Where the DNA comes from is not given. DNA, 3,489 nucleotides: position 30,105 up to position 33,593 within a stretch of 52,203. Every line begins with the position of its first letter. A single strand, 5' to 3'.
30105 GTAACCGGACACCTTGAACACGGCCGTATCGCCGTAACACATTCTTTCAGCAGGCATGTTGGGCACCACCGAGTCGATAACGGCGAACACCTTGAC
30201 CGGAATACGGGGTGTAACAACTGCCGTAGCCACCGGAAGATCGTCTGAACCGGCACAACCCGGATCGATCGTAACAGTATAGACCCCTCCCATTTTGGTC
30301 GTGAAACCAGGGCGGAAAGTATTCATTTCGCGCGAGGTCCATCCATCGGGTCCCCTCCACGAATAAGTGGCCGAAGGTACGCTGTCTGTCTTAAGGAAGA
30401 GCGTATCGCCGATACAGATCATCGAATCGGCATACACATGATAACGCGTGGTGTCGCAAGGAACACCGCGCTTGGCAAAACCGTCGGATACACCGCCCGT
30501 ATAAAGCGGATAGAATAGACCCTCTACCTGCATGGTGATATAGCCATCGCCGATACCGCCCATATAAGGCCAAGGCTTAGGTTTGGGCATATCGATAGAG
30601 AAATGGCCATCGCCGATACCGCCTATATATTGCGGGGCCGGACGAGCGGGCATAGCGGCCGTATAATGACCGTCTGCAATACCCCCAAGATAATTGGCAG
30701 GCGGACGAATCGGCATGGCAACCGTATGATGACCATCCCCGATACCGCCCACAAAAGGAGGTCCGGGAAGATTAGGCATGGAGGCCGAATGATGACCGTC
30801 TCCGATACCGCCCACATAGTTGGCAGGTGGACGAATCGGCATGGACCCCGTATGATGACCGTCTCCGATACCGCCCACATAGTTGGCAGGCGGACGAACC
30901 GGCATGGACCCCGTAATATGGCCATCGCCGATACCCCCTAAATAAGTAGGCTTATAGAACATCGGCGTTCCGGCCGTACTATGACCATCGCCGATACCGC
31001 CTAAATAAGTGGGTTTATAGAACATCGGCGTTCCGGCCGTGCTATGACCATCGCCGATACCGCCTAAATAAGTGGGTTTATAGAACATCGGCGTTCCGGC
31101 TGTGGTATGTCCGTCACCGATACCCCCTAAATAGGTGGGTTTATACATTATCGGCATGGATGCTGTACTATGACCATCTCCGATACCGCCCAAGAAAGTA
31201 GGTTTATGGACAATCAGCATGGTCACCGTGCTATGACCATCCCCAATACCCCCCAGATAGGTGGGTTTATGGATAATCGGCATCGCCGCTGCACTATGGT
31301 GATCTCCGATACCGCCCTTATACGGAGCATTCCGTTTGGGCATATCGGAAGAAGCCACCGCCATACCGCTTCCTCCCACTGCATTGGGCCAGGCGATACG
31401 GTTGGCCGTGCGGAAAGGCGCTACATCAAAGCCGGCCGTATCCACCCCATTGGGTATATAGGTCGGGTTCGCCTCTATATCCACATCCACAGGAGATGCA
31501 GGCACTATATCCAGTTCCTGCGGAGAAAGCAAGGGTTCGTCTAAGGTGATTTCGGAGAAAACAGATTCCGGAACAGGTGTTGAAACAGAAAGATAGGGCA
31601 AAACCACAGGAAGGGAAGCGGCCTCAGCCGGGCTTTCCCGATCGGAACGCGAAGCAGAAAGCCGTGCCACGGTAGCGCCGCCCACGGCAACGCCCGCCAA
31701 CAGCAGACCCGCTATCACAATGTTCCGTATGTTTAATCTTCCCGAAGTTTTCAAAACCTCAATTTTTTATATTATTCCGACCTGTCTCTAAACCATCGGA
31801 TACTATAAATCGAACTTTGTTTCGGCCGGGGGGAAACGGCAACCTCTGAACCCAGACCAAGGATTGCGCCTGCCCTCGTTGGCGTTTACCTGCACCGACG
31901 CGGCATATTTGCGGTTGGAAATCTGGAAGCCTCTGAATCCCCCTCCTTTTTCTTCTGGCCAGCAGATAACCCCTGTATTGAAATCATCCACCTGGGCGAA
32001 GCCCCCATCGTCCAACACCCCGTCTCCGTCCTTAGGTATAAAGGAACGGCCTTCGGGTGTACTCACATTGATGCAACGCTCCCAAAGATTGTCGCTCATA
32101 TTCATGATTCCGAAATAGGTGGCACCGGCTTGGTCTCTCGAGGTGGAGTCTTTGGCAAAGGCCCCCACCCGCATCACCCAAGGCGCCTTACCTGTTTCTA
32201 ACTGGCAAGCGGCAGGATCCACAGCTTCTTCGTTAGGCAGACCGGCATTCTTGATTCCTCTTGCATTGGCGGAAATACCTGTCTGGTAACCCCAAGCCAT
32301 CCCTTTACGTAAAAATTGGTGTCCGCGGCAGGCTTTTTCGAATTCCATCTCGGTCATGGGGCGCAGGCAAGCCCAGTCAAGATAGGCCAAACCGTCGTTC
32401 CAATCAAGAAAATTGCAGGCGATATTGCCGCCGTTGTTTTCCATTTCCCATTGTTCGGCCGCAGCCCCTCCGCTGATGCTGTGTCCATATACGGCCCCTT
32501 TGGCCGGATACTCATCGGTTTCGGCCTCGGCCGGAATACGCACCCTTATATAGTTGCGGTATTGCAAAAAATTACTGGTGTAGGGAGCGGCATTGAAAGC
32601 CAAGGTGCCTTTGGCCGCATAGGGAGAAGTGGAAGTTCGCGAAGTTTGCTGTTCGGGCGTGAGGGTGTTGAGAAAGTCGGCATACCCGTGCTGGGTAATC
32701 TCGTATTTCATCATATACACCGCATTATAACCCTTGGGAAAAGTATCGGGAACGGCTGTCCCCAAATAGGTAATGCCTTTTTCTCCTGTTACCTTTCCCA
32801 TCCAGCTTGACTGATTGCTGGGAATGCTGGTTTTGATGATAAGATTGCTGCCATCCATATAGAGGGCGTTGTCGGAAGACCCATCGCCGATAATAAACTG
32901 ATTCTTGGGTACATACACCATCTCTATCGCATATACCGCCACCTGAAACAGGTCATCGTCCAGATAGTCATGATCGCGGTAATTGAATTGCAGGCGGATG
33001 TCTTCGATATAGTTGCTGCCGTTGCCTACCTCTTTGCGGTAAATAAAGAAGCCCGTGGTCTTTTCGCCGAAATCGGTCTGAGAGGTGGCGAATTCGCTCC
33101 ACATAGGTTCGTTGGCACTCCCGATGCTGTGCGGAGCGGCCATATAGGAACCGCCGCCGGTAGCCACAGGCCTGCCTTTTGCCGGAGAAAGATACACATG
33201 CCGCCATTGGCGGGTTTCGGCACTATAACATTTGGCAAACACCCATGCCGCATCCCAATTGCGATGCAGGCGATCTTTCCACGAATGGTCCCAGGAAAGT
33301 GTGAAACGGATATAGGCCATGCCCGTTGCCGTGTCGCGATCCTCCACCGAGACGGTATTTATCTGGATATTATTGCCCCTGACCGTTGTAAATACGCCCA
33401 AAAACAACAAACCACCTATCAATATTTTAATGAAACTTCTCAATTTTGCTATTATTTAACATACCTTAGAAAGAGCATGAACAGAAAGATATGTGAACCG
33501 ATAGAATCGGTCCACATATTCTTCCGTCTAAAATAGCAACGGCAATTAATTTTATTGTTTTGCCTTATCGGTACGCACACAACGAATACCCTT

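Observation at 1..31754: One uninterrupted reverse-strand ORF of more than 31.7 kb (at least 10,584 codons) is missing from the ORF track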

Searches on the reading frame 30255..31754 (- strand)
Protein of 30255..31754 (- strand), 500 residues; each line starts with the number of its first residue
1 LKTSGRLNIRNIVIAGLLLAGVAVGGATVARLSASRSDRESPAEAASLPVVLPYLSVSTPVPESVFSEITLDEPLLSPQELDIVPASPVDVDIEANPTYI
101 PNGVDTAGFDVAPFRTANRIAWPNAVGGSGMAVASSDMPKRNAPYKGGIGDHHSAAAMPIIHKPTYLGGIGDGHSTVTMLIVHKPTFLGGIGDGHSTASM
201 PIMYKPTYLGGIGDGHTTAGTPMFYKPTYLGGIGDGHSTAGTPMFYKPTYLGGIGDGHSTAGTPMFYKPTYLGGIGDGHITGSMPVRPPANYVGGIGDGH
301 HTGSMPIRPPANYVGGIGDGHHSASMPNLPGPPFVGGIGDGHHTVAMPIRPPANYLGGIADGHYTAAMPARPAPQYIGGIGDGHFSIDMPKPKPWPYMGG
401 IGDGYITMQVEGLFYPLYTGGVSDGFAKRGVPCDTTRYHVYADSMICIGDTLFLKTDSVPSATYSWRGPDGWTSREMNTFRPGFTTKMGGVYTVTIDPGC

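Call 32: find_homologous_proteins(query=window:30255-31754:-)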
Query window:30255-31754:- (500 aa): 31 proteins with E <= 0.001 among 8000 candidates.
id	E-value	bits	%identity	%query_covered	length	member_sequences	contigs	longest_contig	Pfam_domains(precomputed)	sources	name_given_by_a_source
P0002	2.3e-50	190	48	42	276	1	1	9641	-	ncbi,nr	ncbi:MAG: hypothetical protein K2O66_07090 [Bacteroidales bacterium]|nr:hypothetical protein [Bacter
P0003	3.0e-16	77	33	33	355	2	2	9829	PF15407.13,PF18962.8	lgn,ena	-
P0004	1.6e-11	62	35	31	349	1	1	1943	PF18962.8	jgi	jgi:Secretion system C-terminal sorting domain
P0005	6.6e-10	56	38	24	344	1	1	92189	PF18962.8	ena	-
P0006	1.2e-9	56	26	58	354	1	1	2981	PF18962.8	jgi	jgi:Secretion system C-terminal sorting domain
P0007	1.3e-8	52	31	32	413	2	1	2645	PF18962.8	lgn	-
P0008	5.0e-8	50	31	26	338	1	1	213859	PF18962.8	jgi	jgi:hypothetical protein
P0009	6.9e-8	50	32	40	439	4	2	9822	PF18962.8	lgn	-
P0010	7.4e-8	50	34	24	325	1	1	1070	PF18962.8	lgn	-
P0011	8.1e-8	50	35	25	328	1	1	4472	PF18962.8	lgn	-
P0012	9.3e-8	49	34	29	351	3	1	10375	PF18962.8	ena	-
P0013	9.7e-8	49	36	22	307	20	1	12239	PF18962.8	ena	-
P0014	1.7e-7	49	41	25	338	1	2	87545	PF18962.8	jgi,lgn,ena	-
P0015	4.8e-7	47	38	23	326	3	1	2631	PF18962.8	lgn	-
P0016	5.0e-7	47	38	21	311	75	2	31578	PF18962.8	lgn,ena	-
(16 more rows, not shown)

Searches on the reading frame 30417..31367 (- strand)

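Call 85: search_protein_families(library=pfam, proteins=[window:30417-31367:-], max_evalue=10)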
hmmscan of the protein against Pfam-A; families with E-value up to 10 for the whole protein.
window:30417-31367:- (317 aa): 2 families
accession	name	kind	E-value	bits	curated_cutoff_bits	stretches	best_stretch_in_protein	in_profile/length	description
PF18668.6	Tail_spike_N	-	3.7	8.2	25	1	232-254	41-63/70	Tail spike TSP1/Gp66 receptor binding N-terminal domain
PF24264.1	DUF7465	-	10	6.5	27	0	206-222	11-27/54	Family of unknown function (DUF7465)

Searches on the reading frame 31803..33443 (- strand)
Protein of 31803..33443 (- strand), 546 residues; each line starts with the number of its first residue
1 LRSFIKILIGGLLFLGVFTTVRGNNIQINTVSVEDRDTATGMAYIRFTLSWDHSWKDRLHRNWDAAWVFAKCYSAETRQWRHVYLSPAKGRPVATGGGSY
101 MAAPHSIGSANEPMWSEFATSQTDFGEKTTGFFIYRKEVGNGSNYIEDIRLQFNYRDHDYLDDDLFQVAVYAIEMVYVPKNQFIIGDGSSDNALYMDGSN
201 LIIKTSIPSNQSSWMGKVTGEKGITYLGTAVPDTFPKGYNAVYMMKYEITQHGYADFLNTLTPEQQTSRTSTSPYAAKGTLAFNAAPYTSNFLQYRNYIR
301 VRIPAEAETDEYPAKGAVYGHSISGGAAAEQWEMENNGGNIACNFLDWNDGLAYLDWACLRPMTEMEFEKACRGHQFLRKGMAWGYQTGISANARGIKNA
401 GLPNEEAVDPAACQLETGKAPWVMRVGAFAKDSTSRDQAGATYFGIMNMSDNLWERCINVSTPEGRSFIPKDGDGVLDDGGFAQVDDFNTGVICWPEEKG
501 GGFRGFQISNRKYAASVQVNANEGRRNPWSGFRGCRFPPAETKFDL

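Call 6: search_protein_families(library=pfam, proteins=[window:31803-33443:-], max_evalue=0.01)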
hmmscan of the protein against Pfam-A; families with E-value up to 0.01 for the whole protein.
window:31803-33443:- (546 aa): 1 family
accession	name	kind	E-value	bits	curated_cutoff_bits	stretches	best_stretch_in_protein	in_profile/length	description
PF03781.23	FGE-sulfatase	-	4.1e-05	23.8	23.3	1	242-471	37-195/255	Sulfatase-modifying factor enzyme 1-like domain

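Call 15: search_protein_families(library=ncbifam, proteins=[window:31803-33443:-], max_evalue=0.01)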
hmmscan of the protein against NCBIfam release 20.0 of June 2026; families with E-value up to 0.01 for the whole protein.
window:31803-33443:- (546 aa): 0 families

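Call 17: search_solved_structures(query=window:31803-33443:-, max_evalue=1)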
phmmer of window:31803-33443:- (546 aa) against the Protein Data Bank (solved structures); distinct sequences matched with E-value up to 1: 10.
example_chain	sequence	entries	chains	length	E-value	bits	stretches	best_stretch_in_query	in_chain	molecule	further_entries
2afy_X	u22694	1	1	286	0.0082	17.6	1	346-385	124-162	Sulfatase modifying factor 1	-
2aft_X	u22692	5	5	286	0.0085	17.5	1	346-385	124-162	Sulfatase modifying factor 1 | Sulfatase-modifying factor 1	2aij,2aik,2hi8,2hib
2aii_X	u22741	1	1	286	0.0087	17.5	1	346-385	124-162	Sulfatase modifying factor 1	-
31dc_A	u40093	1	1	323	0.0088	17.5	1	346-385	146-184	Formylglycine-generating enzyme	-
1y1e_X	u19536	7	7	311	0.009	17.4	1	346-385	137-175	C-alpha-formyglycine-generating enzyme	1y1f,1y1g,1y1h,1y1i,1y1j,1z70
5ssy_A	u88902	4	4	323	0.0096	17.3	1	346-385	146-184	Formylglycine-generating enzyme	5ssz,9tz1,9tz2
5ssx_A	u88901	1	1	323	0.011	17.2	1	346-385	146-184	Formylglycine-generating enzyme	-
8aru_A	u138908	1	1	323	0.011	17.2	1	346-385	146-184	Formylglycine-generating enzyme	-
6s07_A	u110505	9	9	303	0.046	15.1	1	345-387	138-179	Formylglycine-generating enzyme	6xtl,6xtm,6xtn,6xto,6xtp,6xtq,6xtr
5nxl_A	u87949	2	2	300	0.049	15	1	345-387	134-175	Non-specific serine/threonine protein kinase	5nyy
